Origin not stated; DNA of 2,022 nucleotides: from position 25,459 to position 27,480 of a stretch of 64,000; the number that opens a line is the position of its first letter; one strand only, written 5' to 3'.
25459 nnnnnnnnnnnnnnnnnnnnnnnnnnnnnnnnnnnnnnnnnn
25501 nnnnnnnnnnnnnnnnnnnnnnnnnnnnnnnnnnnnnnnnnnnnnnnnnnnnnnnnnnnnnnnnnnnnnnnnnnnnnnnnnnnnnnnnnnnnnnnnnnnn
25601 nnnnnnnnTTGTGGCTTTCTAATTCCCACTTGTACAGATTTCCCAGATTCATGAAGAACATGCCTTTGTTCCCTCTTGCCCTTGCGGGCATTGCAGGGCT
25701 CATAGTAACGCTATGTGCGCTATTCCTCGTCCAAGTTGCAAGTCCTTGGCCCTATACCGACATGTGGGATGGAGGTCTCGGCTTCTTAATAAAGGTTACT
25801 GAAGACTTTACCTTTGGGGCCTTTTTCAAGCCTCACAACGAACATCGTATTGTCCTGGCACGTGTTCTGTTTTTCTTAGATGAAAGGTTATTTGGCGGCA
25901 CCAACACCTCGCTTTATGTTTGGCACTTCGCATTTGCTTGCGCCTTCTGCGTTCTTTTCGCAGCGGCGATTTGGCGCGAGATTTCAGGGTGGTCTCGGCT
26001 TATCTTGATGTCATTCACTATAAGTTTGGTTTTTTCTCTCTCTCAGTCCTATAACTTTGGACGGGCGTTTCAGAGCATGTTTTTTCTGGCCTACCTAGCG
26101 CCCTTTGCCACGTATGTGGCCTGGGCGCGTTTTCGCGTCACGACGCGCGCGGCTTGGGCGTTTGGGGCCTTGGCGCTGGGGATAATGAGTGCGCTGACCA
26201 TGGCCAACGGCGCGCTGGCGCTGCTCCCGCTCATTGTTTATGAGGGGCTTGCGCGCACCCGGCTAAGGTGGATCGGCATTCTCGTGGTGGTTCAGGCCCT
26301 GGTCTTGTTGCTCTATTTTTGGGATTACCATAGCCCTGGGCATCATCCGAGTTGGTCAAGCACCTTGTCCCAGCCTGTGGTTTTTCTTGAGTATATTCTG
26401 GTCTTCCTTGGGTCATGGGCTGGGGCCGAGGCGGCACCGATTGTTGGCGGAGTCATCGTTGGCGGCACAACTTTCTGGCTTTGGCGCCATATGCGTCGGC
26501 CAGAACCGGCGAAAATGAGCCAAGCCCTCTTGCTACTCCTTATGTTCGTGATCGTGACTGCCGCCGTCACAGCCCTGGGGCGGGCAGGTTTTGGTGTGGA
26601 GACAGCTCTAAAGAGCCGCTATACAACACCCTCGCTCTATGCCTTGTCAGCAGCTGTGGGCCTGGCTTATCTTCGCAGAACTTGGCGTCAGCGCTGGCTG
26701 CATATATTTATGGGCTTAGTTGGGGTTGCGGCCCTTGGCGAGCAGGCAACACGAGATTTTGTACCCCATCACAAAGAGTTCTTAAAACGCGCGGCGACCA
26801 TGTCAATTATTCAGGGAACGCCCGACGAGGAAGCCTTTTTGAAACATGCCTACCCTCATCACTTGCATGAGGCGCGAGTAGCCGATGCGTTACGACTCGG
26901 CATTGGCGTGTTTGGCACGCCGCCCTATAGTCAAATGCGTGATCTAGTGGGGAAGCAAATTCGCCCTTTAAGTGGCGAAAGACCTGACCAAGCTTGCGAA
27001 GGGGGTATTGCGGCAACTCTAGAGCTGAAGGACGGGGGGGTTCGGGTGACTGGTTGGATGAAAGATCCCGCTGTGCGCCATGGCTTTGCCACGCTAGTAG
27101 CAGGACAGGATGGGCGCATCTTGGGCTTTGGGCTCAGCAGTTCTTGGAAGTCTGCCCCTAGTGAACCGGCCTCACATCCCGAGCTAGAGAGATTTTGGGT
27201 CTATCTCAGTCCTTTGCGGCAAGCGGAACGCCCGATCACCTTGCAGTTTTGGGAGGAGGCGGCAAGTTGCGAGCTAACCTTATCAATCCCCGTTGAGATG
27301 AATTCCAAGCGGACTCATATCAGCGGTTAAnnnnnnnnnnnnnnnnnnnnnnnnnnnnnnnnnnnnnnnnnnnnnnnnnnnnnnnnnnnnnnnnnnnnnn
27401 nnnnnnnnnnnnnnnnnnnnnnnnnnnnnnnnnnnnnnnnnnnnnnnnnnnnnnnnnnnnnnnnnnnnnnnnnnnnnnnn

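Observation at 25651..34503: Mycobacterial-type lipid-linked D-arabinofuranose donor pathway in a Gram-negative-looking genome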

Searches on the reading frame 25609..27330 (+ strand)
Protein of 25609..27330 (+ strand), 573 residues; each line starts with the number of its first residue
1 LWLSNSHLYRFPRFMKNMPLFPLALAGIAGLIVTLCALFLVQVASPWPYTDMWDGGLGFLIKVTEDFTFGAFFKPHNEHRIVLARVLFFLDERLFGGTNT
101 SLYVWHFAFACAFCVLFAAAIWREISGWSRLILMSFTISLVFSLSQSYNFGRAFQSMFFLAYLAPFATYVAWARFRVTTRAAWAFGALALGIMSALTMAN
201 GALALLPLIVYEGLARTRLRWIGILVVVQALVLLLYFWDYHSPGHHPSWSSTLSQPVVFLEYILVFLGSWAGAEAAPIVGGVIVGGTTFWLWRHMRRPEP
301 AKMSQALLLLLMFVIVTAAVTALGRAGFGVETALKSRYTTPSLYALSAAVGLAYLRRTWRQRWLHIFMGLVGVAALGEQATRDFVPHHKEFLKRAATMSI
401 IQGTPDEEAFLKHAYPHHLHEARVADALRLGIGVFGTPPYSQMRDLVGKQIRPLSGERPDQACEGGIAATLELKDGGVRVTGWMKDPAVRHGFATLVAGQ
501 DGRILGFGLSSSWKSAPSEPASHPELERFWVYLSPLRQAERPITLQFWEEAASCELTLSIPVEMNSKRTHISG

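Call 3: search_protein_families(library=pfam, proteins=[window:25609-27330:+], max_evalue=0.01)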
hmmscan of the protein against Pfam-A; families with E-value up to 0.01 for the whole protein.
window:25609-27330:+ (573 aa): 0 families

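Call 10: search_solved_structures(query=window:25609-27330:+, max_evalue=10)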
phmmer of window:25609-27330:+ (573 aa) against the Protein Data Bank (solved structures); distinct sequences matched with E-value up to 10: 0.

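Call 14: find_homologous_proteins(query=window:25651-27330:+)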
Query window:25651-27330:+ (559 aa): 2 proteins with E <= 0.001 among 8000 candidates.
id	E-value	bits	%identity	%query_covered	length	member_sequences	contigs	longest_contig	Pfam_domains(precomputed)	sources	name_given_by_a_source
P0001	0.0e+0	1271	100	100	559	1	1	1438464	-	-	-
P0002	8.8e-24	102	28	86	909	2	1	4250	-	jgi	jgi:hypothetical protein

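Call 17: search_protein_families(library=ncbifam, proteins=[window:25651-27330:+], max_evalue=0.001)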
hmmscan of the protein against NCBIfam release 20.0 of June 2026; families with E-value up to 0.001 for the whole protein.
window:25651-27330:+ (559 aa): 0 families

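Call 25: search_protein_representatives(protein=window:25651-27330:+)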
Query: 559 residues. Proteins with E-value up to 0.001 (for the whole library): 2981; up to 1e-10: 1386; up to 1e-30: 307. The best 150 are listed.
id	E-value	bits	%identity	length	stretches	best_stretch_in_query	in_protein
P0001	0.0e+00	1271.4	100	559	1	1-559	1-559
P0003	8.9e-86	305.4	36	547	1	2-540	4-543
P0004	5.3e-83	296.2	38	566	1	17-543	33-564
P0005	1.4e-82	294.8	35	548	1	12-505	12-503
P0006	5.2e-74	266.5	32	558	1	7-546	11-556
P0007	1.0e-53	199.5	34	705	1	12-478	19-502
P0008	1.6e-52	195.6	35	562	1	13-505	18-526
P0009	6.8e-52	193.5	36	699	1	11-500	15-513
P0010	1.7e-51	192.2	33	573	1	23-500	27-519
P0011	2.0e-51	192.0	32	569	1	16-555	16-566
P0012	2.8e-49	184.8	32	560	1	20-500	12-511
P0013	1.0e-48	183.0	32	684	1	30-454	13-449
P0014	6.5e-48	180.4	34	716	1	6-510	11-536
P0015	1.6e-47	179.1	32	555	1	30-501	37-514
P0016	1.8e-47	178.9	33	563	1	9-495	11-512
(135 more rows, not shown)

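Call 26: predict_structure(protein=window:25651-27330:+)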
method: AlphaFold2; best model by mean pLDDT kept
length: 559 residues; sequences in the alignment: 1
mean_pLDDT: 42.8   pTM: 0.25
mean pLDDT of the five models: 42.8, 41.3, 35.6, 34.8, 34.7
residues with pLDDT >= 90: 0; 70-90: 0; 50-70: 55; < 50: 504
segments of 3 or more residues with pLDDT < 50: 1-10, 27-34, 36-40, 50-91, 93-95, 104-149, 151-192, 200-205, 225-229, 231-257, 259-264, 267-271, 273-275, 279-290, 292-294, 296-298, 300-465, 471-559
pLDDT, mean of each block of 10 residues (from residue 1): 42 51 48 46 51 47 45 44 46 50 47 45 42 42 43 42 46 46 42 48 49 52 48 40 44 46 47 49 46 48 47 40 38 39 42 43 39 39 32 44 38 32 31 30 41 45 47 43 37 34 42 43 41 39 37 33
secondary structure, 60 per line:
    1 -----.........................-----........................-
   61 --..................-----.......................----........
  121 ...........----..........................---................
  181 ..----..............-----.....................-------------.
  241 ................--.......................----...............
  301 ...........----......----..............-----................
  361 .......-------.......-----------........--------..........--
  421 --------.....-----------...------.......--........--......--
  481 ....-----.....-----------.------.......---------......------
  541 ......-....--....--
elements in order: H6-30 H36-59 H63-80 H86-108 H113-131 H136-161 H165-182 H187-200 H206-226 H240-256 H259-281 H286-311 H316-321 H326-339 H345-367 H375-381 H393-400 H409-418 H429-433 E454-460 E463-470 H473-478 E481-484 E490-494 E513-519 E529-534 E541-546 E548-551 E554-557

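Call 28: search_solved_structures(query=A1, max_evalue=10, show_alignments=2)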
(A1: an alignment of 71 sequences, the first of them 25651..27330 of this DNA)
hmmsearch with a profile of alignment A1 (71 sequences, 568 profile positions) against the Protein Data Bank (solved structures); distinct sequences matched with E-value up to 10: 0.

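Call 29: search_protein_families(library=pfam, alignment_id=A1, max_evalue=0.01)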
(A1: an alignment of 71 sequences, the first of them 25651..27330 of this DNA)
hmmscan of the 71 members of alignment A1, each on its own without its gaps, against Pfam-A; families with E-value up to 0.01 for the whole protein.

A. member 1, window:25651-27330:+ (559 aa): 0 families

B. families by the number of members that match (of 71 scanned): 4 families
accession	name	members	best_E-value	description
PF13231.12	PMT_2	1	1.6e-06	Dolichyl-phosphate-mannose-protein mannosyltransferase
PF19305.4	MmgE_PrpD_C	1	0.0047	MmgE/PrpD C-terminal domain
PF11477.14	PM0188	1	0.0076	Sialyltransferase PMO188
PF11384.13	DUF3188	1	0.0078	Protein of unknown function (DUF3188)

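Call 44: search_dna_similar(query=window:25651-27330:+, collection=plasmids, mode=protein, max_rows=25)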
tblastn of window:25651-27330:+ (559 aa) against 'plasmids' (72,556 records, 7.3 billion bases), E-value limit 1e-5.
Records with a match: 1; places in all: 1; records where one place covers at least 80% of the query: 0.
Best place of each record, by identity: <60% 1.
By first word of the organism name: Rhodobacteraceae 1.
By predicted mobility (MOB-suite, as given by PLSDB): non-mobilizable 1.
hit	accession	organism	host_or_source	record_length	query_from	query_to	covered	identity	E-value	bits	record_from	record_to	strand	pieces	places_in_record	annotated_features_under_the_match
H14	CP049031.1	Rhodobacteraceae bacterium SC52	Apostichopus japonicus,pure ...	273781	31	435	72%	29.1%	1e-20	104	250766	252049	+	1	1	hypothetical protein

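Call 45: get_annotated_region(hit=H14, flank=9000)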
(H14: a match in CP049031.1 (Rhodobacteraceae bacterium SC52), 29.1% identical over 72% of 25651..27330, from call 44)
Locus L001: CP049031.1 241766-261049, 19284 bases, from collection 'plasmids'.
description: Rhodobacteraceae bacterium SC52 plasmid pSC52_3, complete sequence
organism: Rhodobacteraceae bacterium SC52 (NCBI taxid 2745590)
taxonomy: Bacteria; Pseudomonadota; Alphaproteobacteria; Rhodobacterales; Paracoccaceae; ; Rhodobacteraceae bacterium SC52
host: -; source: Apostichopus japonicus,pure culture,Intestine content; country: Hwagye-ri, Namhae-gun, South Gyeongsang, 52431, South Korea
typing (MOB-suite, as given by PLSDB): non-mobilizable
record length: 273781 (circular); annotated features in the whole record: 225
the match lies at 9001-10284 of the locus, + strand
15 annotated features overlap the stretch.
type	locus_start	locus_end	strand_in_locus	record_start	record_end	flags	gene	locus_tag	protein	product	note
CDS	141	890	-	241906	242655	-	-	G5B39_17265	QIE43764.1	hypothetical protein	-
CDS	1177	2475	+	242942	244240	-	-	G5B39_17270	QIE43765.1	hypothetical protein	-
CDS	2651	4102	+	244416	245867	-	-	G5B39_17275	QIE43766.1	UbiA family prenyltransferase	-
CDS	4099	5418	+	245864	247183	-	-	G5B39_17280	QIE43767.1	FAD-binding oxidoreductase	-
CDS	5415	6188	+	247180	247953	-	-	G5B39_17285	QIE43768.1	SDR family NAD(P)-dependent oxidoreductase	-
CDS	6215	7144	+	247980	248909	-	-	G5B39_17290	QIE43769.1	NAD-dependent epimerase/dehydratase family protein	-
CDS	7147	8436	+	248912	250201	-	-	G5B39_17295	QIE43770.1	NAD(P)/FAD-dependent oxidoreductase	-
CDS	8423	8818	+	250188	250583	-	-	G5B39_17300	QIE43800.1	GtrA family protein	-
CDS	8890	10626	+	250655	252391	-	-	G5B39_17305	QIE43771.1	hypothetical protein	-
CDS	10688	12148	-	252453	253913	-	-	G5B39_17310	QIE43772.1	glycosyltransferase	-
CDS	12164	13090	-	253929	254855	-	-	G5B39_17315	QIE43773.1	NAD-dependent epimerase/dehydratase family protein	-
CDS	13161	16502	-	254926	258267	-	-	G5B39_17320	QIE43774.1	glycosyltransferase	-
CDS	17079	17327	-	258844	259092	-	-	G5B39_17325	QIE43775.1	hypothetical protein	-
CDS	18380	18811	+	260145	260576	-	-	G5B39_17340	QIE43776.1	WxcM-like domain-containing protein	-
CDS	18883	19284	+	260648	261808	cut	-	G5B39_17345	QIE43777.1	DegT/DnrJ/EryC1/StrS family aminotransferase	-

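Call 47: find_related_loci(query=A1, collection=genome_contigs, flank=10000)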
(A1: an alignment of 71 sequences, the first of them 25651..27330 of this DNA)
Query A1 (559 aa) in genome_contigs; peptide patterns used: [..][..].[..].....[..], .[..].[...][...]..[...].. (x = any residue, [..] = any of these).
600 stretches matched a pattern (row limit reached: there are more); 417 encode a relative of the query (tblastn E <= 1e-3); the best 80 are kept; 80 distinct loci.
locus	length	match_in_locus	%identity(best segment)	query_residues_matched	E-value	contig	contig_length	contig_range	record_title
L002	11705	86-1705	35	2-540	2e-89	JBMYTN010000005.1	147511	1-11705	MAG: Rhodospirillaceae bacterium isolate ME_XS_2211_2_bin_58 ME_XS_2211_2_bin_58_4, whole genome shotgun sequence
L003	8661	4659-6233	33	9-496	6e-51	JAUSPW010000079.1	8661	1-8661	MAG: Pseudohongiella sp. isolate E23_concoct.bin.24 E23_k141_30067, whole genome shotgun sequence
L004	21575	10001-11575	33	9-496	5e-50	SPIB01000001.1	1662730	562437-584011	Gammaproteobacteria bacterium LSUCC0112 scaffold_0, whole genome shotgun sequence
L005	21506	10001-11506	30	12-515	3e-47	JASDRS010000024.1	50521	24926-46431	MAG: Paracoccaceae bacterium isolate P24860_108_MAG_23 P24860_108_S7_metaspades_677_length_50521_cov_13, whole genome sh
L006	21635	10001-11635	30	19-547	3e-46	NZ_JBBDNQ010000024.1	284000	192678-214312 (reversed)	MAG: Pseudohongiella sp. isolate LejiaB_56_40 Lejia_B_39_length_284000_cov_25, whole genome shotgun sequence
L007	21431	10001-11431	31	16-473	2e-46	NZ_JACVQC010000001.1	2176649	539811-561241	Polynucleobacter sp. UK-Mo-2m-Kol15 UK-Mo-2m-Kol15_NODE1_cov_131.30112, whole genome shotgun sequence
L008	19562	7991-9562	33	10-496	2e-46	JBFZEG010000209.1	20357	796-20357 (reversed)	MAG: Gammaproteobacteria bacterium isolate PPR_0578 k121_789472, whole genome shotgun sequence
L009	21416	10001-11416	32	9-472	7e-46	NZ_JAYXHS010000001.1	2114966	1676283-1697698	Uliginosibacterium silvisoli strain H3 H3_scaffold1, whole genome shotgun sequence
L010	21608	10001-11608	30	31-549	6e-45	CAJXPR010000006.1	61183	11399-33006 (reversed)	MAG TPA_asm: uncultured Gammaproteobacteria bacterium isolate SRR3933379_bin.1_MetaBAT_v2.12.1_MAG genome assembly, cont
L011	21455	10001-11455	33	31-495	2e-44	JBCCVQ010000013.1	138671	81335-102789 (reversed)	MAG: Pseudomonadota bacterium isolate P01_E01_bin.41 k141_1530420_length_138671_cov_52.3096, whole genome shotgun sequen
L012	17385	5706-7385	30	9-550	5e-44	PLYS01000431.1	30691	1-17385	MAG: Betaproteobacteria bacterium isolate palsa_1004 73.20120700_P3D.248_contig_60330, whole genome shotgun sequence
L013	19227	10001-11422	32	34-492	5e-43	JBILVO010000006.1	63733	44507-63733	MAG: Pirellulales bacterium isolate ME2018-08-16_3300044615_group8_bin58 Rohwer_bin1745_scaffold_96_c1, whole genome sho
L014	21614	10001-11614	30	31-552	4e-43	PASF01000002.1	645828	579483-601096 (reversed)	MAG: Gammaproteobacteria bacterium isolate SAT189 194959, whole genome shotgun sequence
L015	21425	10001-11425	30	34-494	4e-42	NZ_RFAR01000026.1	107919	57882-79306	Aquitalea palustris strain MWU14-2217 NODE27length107881cov23.477175, whole genome shotgun sequence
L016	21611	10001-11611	31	31-553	2e-42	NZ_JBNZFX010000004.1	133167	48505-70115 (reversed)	Massilia eburnea strain 25b30 contig_12, whole genome shotgun sequence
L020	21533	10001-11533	31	10-498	6e-41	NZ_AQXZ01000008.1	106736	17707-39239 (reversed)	Smaragdicoccus niigatensis DSM 44881 = NBRC 103563 strain DSM 44881 F600DRAFT_scaffold00012.12_C, whole genome shotgun s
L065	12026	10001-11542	29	31-531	7e-31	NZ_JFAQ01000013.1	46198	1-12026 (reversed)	Xanthomonas axonopodis strain DSM 3585 Contig13, whole genome shotgun sequence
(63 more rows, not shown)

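Call 50: predict_structure(alignment_id=A1)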
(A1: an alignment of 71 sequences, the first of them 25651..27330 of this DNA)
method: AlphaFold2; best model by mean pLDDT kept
length: 559 residues; sequences in the alignment: 71
mean_pLDDT: 91.4   pTM: 0.91
mean pLDDT of the five models: 91.4, 90.7, 90.3, 90.0, 89.8
residues with pLDDT >= 90: 447; 70-90: 70; 50-70: 35; < 50: 7
segments of 3 or more residues with pLDDT < 50: 556-559
pLDDT, mean of each block of 10 residues (from residue 1): 79 98 95 95 97 96 94 97 96 98 96 95 98 94 96 98 97 98 97 97 94 98 93 92 98 97 98 95 91 98 97 96 96 97 85 97 92 88 96 96 92 97 95 87 83 92 92 78 91 87 56 85 73 73 80 49
secondary structure, 60 per line:
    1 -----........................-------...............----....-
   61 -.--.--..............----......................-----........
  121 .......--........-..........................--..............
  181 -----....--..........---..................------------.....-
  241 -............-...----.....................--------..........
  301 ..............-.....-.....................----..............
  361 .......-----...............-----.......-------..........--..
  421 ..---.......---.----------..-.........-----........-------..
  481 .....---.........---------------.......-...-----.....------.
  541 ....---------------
elements in order: H6-29 H37-51 H56-59 H68-81 H86-107 H113-127 H130-137 H139-164 H167-180 H186-189 H192-201 H205-222 H235-239 H242-253 H262-282 H291-314 H316-320 H322-342 H347-367 H373-387 H393-399 H407-416 H419-422 H426-432 E450-458 E464-471 E479-485 E489-497 E513-519 E529-533 E540-544

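Call 53: fold_search(model_id=the predicted structure, library=pdb)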
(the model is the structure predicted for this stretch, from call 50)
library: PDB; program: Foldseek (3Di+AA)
matches with E <= 10: 1316; with E <= 0.001: 0
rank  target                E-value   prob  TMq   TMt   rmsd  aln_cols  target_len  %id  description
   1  5f15                  1.0e-02  1.00  0.37  0.38  14.1       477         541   17  Crystal Structure of ArnT from Cupriavidus metallidurans bound to Undecaprenyl phosphate (released 2016-02-17)
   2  5ezm                  1.8e-02  1.00  0.37  0.38   8.5       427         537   16  Crystal Structure of ArnT from Cupriavidus metallidurans in the apo state (released 2016-02-17)
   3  8pn9_A                2.0e-02  1.00  0.36  0.32  14.1       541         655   11  Structure of human oligosaccharyltransferase OST-A complex bound to NGI-1 (released 2024-05-08)
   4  7bvc_A                3.2e-02  0.93  0.33  0.19  20.3       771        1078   11  Cryo-EM structure of Mycobacterium smegmatis arabinosyltransferase EmbA-EmbB-AcpM2 in complex with ethambutol (released 2020-04-29)
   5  8b6l_I                5.5e-02  0.99  0.37  0.32  16.3       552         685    8  Subtomogram average of the human Sec61-TRAP-OSTA-translocon (released 2022-12-07)
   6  8age_A                1.1e-01  0.95  0.36  0.32  10.7       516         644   11  Structure of yeast oligosaccharylransferase complex with acceptor peptide bound (released 2022-12-07)
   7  6s7t_A                1.3e-01  0.97  0.37  0.31  15.4       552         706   10  Cryo-EM structure of human oligosaccharyltransferase complex OST-B (released 2019-12-18)
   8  6c26_A                1.3e-01  0.89  0.34  0.30  14.2       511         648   12  The Cryo-EM structure of a eukaryotic oligosaccharyl transferase complex (released 2018-01-31)
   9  8agb_A                1.4e-01  0.95  0.38  0.34  12.7       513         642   11  Structure of yeast oligosaccharylransferase complex with lipid-linked oligosaccharide bound (released 2022-12-07)
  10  7oci_F                1.4e-01  0.85  0.32  0.29  12.7       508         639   11  Cryo-EM structure of yeast Ost6p containing oligosaccharyltransferase complex (released 2022-02-16)
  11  7bm5_G                1.5e-01  0.95  0.13  0.30   6.7       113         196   13  Crystal structure of Fab1, the Fab fragment of the anti-BamA monoclonal antibody MAB1 (released 2021-06-02)
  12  9ea9_L                1.6e-01  0.93  0.12  0.45   5.1       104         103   10  Crystal structure of BoNT/A-NTNH-HA70 -VHH_F12-VHH_H7-Fab_NTNH complex (released 2025-09-17)
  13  7n8q_D                1.6e-01  0.94  0.13  0.28   6.9       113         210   15  Rhesusized RV305 DH677.3 Fab bound to Clade A/E 93TH057 HIV-1 gp120 core. (released 2022-04-06)
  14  8agc_A                1.8e-01  0.69  0.30  0.25  12.5       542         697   10  Structure of yeast oligosaccharylransferase complex with lipid-linked oligosaccharide and non-acceptor peptide bound (released 2022-12-07)
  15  7bvc_B                1.9e-01  0.84  0.37  0.22  18.9       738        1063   11  Cryo-EM structure of Mycobacterium smegmatis arabinosyltransferase EmbA-EmbB-AcpM2 in complex with ethambutol (released 2020-04-29)
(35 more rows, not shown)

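Call 56: find_related_loci(query=A1, collection=viral_contigs, flank=10000)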
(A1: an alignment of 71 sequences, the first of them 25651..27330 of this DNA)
Query A1 (559 aa) in viral_contigs; peptide patterns used: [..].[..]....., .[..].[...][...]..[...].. (x = any residue, [..] = any of these).
46 stretches matched a pattern, but none encodes a relative of the query by tblastn (E <= 1e-3).

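Call 58: find_encoding_contigs(protein=window:25651-27330:+, flank=3000, max_places=6)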
Protein window:25651-27330:+ (559 aa): no gene with exactly this product is on record in the collection.

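Call 59: find_encoding_contigs(protein=P0001, flank=3000, max_places=6)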
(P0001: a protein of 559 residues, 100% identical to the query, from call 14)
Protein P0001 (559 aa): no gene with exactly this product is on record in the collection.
